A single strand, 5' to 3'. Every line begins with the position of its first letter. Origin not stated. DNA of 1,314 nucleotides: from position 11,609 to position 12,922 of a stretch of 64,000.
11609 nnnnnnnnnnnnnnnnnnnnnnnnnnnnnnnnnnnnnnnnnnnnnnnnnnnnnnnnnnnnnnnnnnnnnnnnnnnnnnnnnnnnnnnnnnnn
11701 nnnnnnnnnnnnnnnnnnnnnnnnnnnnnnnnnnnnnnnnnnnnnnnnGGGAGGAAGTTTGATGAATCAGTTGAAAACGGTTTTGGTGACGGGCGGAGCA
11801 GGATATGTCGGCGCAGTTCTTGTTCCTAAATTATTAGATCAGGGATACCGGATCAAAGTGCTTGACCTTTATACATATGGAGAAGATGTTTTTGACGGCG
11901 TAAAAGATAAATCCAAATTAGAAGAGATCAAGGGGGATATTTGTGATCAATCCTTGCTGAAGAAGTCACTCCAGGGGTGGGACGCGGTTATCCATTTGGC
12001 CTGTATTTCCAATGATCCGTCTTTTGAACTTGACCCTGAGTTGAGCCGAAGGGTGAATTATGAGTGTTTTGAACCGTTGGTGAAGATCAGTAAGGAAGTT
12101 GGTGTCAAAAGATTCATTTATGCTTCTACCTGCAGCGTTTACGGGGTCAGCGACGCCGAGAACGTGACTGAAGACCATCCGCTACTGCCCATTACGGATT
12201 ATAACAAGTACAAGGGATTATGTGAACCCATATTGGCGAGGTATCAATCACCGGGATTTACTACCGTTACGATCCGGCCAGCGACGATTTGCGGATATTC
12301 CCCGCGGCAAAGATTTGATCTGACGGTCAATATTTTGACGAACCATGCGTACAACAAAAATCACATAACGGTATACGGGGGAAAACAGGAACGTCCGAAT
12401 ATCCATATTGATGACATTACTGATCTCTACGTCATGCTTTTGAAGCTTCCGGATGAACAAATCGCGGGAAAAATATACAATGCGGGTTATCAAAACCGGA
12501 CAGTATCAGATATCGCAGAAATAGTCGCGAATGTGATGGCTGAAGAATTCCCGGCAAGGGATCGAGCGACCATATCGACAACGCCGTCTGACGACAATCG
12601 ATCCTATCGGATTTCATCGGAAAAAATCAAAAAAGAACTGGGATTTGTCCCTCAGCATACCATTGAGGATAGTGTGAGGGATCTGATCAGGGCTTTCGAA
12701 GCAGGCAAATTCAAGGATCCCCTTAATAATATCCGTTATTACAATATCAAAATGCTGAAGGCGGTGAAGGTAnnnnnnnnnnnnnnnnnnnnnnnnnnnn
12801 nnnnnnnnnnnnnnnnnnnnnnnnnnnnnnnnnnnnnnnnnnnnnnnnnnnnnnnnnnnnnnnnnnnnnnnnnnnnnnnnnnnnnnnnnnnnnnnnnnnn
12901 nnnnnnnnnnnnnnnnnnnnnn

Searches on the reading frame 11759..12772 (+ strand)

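Call 41: search_protein_families(library=pfam, proteins=[window:11759-12772:+], max_evalue=0.00001)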
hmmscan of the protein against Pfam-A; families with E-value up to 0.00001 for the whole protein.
window:11759-12772:+ (338 aa): 8 families
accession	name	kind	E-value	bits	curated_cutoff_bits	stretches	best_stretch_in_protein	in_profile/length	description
PF01370.27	Epimerase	-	4.7e-37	128.1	20.9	1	8-243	1-240/240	NAD dependent epimerase/dehydratase family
PF16363.11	GDP_Man_Dehyd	-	2.3e-27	96.8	27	1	9-308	1-331/332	GDP-mannose 4,6 dehydratase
PF01073.25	3Beta_HSD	-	8e-22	78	22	1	9-227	1-228/280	3-beta hydroxysteroid dehydrogenase/isomerase family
PF04321.23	RmlD_sub_bind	-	2.6e-11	43.6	27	1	7-300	2-273/287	RmlD substrate binding domain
PF13460.12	NAD_binding_10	-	3.8e-09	37.1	27.2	1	12-131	1-106/184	NAD(P)H-binding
PF05368.20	NmrA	-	2.1e-08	34.6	27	1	6-127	3-110/298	NmrA-like family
PF02719.21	Polysacc_synt_2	-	4.2e-08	33.2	20.2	1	8-124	1-128/293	Polysaccharide biosynthesis protein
PF07993.18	NAD_binding_4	-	7.2e-07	29.1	20.1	0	10-182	1-212/258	Male sterility protein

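Call 62: search_protein_families(library=ncbifam, proteins=[window:11759-12772:+], max_evalue=1e-20)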
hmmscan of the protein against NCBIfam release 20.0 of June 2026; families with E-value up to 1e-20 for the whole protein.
window:11759-12772:+ (338 aa): 5 families
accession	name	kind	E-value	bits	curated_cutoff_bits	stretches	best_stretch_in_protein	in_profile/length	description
TIGR01179.1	galE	equivalog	5.4e-30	104.3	262.3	1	8-306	2-318/332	UDP-glucose 4-epimerase GalE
TIGR01181.1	dTDP_gluc_dehyt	equivalog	1.7e-28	99.7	365.1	1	8-313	2-311/321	dTDP-glucose 4,6-dehydratase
TIGR04180.1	EDH_00030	hypoth_equivalog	2.7e-25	89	475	1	8-300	1-296/297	NAD-dependent 4,6-dehydratase LegB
TIGR02197.1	heptose_epim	equivalog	1.8e-22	79.9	274.6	0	8-158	1-148/316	ADP-glyceromanno-heptose 6-epimerase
TIGR03466.1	HpnA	hypoth_equivalog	3.7e-21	75.3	367.65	0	7-198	2-190/327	hopanoid-associated sugar epimerase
